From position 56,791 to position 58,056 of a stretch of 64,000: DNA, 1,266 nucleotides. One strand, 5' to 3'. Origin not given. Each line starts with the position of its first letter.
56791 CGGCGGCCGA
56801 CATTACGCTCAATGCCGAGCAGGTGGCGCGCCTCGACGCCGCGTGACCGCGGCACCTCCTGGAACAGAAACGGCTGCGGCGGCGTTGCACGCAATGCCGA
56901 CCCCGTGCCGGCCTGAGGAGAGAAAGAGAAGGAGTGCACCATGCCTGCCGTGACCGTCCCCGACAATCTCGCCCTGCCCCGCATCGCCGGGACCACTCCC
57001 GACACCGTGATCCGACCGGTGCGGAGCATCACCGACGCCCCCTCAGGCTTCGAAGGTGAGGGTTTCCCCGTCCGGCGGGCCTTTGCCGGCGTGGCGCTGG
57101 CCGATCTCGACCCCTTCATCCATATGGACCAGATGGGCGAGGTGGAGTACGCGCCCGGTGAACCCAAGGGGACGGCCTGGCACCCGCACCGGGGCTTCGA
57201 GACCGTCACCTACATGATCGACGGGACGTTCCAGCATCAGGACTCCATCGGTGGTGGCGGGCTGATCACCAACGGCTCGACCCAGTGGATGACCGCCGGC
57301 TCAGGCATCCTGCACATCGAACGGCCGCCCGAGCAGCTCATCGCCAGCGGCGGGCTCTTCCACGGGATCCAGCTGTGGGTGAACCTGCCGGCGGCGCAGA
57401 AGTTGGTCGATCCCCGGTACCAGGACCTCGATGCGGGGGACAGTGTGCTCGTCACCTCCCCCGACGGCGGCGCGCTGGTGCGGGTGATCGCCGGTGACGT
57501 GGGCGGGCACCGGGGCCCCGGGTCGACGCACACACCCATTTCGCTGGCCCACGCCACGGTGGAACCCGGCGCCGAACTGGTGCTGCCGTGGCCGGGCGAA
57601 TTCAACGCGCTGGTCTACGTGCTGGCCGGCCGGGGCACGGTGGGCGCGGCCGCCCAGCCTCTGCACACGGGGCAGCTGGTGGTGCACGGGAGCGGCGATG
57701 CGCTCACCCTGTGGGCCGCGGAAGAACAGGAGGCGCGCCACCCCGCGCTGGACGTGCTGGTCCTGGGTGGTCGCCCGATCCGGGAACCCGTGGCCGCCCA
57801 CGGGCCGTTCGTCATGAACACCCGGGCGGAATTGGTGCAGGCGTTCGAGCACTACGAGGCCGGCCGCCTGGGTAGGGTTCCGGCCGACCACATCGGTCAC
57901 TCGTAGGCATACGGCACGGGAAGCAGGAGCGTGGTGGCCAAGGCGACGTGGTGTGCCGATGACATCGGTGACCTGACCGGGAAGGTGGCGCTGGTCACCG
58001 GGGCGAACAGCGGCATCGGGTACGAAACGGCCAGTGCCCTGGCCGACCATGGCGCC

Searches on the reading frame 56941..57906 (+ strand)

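Call 76: search_protein_families(library=pfam, proteins=[window:56941-57906:+], max_evalue=0.0001)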
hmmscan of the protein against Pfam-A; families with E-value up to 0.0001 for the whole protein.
window:56941-57906:+ (321 aa): 2 families
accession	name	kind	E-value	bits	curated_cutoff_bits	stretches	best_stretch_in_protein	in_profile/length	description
PF02678.22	Pirin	-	2.8e-30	104.9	26.1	1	43-147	3-108/108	Pirin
PF05726.19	Pirin_C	-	6.7e-25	87.9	27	1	203-310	2-102/103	Pirin C-terminal cupin domain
